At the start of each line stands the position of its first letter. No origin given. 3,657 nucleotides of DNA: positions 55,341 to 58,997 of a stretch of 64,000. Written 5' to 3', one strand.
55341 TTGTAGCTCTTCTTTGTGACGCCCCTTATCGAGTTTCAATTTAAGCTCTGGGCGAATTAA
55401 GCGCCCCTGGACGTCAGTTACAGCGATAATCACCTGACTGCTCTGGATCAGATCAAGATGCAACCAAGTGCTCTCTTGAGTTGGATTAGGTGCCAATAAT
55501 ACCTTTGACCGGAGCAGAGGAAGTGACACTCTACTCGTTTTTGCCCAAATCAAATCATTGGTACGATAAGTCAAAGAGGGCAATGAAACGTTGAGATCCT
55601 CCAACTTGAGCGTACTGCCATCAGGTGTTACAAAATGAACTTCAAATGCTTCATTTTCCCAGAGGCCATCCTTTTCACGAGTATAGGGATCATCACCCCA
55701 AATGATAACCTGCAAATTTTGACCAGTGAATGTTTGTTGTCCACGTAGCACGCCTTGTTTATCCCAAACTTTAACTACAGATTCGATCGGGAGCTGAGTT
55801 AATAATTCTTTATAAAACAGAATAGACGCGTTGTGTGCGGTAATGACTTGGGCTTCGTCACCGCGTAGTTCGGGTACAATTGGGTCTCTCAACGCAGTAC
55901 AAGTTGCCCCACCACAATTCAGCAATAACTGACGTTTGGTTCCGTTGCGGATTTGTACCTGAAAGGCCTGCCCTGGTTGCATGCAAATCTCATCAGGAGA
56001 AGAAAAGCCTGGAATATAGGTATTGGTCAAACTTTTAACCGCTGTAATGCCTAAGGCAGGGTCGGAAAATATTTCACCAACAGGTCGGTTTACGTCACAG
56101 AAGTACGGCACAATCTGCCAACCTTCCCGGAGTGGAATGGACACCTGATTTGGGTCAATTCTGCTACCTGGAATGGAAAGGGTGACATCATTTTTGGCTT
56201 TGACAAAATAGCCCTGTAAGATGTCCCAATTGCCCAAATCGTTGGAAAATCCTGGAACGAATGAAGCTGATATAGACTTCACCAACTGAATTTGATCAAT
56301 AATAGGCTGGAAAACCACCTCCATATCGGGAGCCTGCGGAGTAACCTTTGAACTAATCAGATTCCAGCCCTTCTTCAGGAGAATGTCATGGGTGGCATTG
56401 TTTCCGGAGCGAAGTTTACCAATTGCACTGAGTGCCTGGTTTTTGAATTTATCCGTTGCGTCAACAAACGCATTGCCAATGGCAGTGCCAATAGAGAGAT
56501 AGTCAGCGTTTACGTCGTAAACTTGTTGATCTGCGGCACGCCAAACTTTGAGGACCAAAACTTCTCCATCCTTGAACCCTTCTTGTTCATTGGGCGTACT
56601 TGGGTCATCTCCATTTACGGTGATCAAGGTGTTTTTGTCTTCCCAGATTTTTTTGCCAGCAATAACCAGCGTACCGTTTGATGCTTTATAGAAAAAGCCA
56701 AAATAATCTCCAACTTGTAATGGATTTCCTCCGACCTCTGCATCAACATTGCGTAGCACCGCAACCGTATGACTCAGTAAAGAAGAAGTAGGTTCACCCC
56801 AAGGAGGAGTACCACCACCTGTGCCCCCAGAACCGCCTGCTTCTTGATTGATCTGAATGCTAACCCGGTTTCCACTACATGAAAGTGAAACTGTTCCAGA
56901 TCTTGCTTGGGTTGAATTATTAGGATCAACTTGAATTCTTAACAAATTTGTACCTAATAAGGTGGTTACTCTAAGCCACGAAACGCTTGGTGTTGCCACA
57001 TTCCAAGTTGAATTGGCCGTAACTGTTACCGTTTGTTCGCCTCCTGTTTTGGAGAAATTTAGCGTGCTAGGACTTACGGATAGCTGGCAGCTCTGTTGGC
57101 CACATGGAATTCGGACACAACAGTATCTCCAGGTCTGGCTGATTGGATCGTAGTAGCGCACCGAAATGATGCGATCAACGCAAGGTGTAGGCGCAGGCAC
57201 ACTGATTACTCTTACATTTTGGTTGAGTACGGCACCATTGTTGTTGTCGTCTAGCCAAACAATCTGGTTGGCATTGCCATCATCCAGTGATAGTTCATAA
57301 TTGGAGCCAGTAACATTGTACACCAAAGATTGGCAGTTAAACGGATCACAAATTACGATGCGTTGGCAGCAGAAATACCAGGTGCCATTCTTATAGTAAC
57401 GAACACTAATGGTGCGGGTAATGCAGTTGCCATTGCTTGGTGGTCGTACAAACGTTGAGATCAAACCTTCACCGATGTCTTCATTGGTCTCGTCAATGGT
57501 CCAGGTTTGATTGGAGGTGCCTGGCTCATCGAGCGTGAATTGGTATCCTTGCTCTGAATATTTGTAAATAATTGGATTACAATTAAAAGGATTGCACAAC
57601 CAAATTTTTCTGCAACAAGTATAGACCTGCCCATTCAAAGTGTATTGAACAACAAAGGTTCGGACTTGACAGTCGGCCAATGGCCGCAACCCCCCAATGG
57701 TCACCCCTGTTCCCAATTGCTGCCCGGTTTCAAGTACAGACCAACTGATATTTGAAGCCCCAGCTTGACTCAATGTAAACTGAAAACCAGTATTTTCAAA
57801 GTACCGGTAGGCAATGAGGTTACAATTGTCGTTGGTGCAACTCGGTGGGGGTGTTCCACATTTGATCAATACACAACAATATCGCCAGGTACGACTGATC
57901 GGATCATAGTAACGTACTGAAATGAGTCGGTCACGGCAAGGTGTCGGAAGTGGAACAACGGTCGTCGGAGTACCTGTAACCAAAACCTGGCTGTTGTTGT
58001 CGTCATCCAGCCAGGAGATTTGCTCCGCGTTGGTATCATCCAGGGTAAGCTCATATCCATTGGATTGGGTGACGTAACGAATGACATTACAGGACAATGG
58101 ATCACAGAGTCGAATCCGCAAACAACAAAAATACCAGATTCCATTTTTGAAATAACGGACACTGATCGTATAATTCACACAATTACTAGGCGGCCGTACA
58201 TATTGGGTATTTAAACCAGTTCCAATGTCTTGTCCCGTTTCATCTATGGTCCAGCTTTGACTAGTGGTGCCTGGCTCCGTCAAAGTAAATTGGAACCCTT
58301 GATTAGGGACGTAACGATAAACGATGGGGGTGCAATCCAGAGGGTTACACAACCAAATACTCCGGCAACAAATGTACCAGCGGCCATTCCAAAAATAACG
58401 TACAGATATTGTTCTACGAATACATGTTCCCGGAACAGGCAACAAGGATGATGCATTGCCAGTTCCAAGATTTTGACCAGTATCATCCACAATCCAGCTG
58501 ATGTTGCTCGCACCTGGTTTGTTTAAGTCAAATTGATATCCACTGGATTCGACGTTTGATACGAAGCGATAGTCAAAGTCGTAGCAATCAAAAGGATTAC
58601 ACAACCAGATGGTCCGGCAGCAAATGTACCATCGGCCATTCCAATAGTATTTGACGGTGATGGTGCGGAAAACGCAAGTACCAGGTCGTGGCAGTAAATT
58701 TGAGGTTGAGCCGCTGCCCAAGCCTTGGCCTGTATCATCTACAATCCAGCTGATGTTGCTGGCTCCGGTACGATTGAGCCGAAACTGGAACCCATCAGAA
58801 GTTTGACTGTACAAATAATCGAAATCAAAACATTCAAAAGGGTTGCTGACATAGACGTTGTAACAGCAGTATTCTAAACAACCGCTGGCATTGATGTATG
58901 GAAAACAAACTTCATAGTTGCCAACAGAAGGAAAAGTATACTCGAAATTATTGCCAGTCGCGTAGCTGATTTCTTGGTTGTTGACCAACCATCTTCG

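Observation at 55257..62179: Giant T9SS cargo (2123 aa) built from two unusual repeat classes, translationally coupled to a LuxR-type regulator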

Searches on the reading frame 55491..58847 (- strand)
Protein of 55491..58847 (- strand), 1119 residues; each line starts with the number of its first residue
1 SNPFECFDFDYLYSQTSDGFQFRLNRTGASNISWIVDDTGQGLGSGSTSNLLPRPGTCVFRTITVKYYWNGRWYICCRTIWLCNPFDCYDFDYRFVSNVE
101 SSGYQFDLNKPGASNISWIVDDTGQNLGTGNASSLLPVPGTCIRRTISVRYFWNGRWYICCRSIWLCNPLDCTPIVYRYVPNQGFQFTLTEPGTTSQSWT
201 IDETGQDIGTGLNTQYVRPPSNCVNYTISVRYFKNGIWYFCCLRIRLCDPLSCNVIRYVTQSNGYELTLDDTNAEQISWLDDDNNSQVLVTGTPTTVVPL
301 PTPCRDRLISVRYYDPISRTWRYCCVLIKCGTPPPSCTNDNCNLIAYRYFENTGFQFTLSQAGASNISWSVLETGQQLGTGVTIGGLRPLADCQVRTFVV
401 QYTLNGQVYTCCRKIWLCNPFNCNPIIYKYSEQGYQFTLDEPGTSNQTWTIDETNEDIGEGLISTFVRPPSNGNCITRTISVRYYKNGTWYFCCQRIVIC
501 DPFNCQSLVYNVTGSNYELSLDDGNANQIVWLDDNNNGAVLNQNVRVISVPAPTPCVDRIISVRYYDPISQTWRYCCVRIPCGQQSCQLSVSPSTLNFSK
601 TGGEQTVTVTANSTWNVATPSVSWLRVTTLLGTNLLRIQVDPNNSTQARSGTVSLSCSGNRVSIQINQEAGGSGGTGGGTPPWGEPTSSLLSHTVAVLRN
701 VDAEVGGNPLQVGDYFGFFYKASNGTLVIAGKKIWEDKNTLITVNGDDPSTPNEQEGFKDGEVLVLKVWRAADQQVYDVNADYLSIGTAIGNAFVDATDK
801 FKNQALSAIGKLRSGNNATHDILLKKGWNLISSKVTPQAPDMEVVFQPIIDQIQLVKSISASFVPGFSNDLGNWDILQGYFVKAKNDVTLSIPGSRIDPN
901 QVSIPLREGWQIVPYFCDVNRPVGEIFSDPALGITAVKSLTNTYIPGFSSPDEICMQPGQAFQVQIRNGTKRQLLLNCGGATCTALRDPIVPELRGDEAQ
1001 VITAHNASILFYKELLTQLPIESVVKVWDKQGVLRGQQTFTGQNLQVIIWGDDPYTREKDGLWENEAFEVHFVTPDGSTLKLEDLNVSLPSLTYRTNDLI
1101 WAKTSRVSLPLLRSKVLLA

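Call 58: find_related_loci(query=window:55491-58847:-, collection=genome_contigs, flank=10000)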
Query window:55491-58847:- (1119 aa) in genome_contigs; peptide patterns used: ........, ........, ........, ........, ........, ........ (x = any residue, [..] = any of these).
33 stretches matched a pattern; 1 encode a relative of the query (tblastn E <= 1e-3); 1 distinct loci.
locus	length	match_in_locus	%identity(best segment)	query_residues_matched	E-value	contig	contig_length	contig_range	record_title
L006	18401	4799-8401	73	1-1118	0e+0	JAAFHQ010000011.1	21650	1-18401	MAG: Chitinophagales bacterium isolate bin81.metabat.ball.237 WN_Chitinophagales_8_scaffold_11, whole genome shotgun seq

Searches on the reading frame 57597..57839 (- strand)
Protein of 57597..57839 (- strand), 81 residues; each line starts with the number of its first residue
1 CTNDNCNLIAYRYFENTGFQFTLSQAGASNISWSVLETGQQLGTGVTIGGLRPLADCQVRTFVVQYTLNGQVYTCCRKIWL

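Call 11: search_protein_families(library=pfam, proteins=[window:57597-57839:-], max_evalue=10)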
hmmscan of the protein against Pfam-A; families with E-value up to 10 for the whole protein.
seq(81 aa): 0 families

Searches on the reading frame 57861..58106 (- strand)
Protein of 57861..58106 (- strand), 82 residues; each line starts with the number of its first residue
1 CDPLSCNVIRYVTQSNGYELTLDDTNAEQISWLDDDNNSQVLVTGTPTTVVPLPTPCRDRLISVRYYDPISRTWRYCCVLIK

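Call 11: search_protein_families(library=pfam, proteins=[window:57861-58106:-], max_evalue=10)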
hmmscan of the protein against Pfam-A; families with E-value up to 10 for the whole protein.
seq(82 aa): 2 families
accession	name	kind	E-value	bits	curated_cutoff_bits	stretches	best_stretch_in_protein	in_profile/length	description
PF01344.31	Kelch_1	-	0.13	12.2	20.1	1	60-77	25-42/46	Kelch motif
PF03958.22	Secretin_N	-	0.17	12.5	28.2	1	24-50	27-53/69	Bacterial type II/III secretion system short domain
